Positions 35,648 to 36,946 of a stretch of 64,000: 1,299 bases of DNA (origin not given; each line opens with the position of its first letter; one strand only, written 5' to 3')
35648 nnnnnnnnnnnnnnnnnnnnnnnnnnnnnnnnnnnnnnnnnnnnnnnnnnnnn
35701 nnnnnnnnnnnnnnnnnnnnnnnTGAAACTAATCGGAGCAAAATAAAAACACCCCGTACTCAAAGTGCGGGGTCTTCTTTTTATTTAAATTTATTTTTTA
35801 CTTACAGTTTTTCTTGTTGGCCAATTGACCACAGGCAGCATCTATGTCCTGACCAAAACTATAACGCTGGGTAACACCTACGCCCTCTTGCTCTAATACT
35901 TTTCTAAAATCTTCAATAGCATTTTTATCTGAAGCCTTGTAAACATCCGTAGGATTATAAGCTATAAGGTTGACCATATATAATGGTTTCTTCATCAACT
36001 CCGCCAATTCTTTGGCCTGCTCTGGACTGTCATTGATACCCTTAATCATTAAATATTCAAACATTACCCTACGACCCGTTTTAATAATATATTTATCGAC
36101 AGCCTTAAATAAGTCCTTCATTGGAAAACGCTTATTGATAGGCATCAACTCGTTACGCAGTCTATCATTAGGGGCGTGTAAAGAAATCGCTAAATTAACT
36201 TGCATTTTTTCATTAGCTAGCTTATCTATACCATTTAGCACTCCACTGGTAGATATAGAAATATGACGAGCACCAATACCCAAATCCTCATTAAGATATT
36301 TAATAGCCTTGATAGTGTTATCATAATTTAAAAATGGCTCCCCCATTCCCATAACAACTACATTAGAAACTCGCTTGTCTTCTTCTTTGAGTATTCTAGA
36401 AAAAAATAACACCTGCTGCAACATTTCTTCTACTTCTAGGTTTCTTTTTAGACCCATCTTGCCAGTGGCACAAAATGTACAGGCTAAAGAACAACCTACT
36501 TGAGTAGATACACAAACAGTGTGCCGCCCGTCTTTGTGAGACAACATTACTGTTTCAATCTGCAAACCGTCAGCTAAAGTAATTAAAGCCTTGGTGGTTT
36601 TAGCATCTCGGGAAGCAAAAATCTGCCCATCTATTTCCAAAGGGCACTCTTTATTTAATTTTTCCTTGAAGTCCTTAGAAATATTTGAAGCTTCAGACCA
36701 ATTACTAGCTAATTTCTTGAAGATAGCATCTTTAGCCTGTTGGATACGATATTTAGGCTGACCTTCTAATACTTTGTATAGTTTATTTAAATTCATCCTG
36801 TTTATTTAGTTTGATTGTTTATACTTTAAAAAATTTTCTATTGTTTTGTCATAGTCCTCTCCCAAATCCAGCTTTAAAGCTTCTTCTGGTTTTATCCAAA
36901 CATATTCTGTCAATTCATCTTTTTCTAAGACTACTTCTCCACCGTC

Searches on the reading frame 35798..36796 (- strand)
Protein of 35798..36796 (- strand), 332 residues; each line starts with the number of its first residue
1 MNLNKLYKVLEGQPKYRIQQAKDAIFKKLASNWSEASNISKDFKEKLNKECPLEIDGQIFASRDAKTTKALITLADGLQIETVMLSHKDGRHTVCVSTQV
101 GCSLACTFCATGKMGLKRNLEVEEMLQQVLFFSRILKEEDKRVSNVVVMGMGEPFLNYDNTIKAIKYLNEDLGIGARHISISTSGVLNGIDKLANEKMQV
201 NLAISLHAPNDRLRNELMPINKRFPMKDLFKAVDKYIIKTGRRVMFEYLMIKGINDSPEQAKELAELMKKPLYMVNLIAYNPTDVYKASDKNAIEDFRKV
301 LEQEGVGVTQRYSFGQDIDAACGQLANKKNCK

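Call 48: find_related_loci(query=window:35798-36796:-, collection=genome_contigs, flank=10000)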
Query window:35798-36796:- (332 aa) in genome_contigs; peptide patterns used: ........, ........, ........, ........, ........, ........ (x = any residue, [..] = any of these).
278 stretches matched a pattern; 163 encode a relative of the query (tblastn E <= 1e-3); the best 80 are kept; 80 distinct loci.
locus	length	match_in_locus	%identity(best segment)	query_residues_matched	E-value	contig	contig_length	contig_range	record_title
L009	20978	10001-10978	84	1-326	0e+0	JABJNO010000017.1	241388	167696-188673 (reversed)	MAG: Candidatus Parcubacteria bacterium isolate SI075_bin20 k141_1324857, whole genome shotgun sequence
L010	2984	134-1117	85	1-328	0e+0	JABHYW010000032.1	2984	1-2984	MAG: Candidatus Komeilibacteria bacterium isolate SI047_bin69 k141_781497, whole genome shotgun sequence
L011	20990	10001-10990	84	1-330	0e+0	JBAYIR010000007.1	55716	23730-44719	MAG: Patescibacteria group bacterium isolate SO_2016_GW1_35 scaffold01154_OW334_2016, whole genome shotgun sequence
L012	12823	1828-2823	79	1-332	0e+0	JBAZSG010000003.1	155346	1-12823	MAG: Patescibacteria group bacterium isolate SO_2017_GW1_168 NODE_767_length_155346_cov_2.394681_OW334_2017, whole genom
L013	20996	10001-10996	78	1-332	0e+0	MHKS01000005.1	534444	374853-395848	MAG: Candidatus Komeilibacteria bacterium RIFOXYD1_FULL_37_29 rifoxyd1_full_scaffold_8, whole genome shotgun sequence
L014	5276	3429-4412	77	1-328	3e-180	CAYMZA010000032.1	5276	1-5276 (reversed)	MAG TPA_asm: uncultured Gammaproteobacteria bacterium isolate SRP200020_co3_139 genome assembly, contig: NODE_21848_leng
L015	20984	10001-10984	71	1-328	1e-164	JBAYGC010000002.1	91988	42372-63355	MAG: Patescibacteria group bacterium isolate SO_2016_GW1_116 scaffold00553_OW334_2016, whole genome shotgun sequence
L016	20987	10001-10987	72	1-329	1e-163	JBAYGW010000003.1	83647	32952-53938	MAG: Patescibacteria group bacterium isolate SO_2016_GW1_134 scaffold00655_OW334_2016, whole genome shotgun sequence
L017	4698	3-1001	70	2-331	2e-167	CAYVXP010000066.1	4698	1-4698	MAG TPA_asm: uncultured Gammaproteobacteria bacterium isolate SRP272421_co2_156 genome assembly, contig: NODE_77146_leng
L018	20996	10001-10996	70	1-329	5e-163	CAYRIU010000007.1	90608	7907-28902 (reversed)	MAG TPA_asm: uncultured Gammaproteobacteria bacterium isolate SRP135725_co2_189 genome assembly, contig: k141_1362699, w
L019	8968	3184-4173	71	1-328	4e-162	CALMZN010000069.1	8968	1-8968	MAG TPA_asm: uncultured bacterium isolate SRR5468112_bin.23_CONCOCT_v1.1_MAG genome assembly, contig: ERZ781236.2005, wh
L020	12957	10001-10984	70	1-326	1e-161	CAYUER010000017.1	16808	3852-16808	MAG TPA_asm: uncultured Gammaproteobacteria bacterium isolate SRP342105_co2_115 genome assembly, contig: NODE_3523_lengt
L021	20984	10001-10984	70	1-326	2e-161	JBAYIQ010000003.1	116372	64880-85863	MAG: Patescibacteria group bacterium isolate SO_2016_GW1_34 scaffold00365_OW334_2016, whole genome shotgun sequence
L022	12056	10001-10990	70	1-328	4e-161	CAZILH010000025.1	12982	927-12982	MAG TPA_asm: uncultured Gammaproteobacteria bacterium isolate SRP220891_co1_37 genome assembly, contig: NODE_9239_length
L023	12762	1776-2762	66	1-327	1e-148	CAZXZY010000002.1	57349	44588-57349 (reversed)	MAG TPA_asm: uncultured Gammaproteobacteria bacterium isolate binchicken_co28_77 genome assembly, contig: NODE_389_lengt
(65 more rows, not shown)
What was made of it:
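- Tried and rejected: I used rlmN as a synteny anchor instead (call 48).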
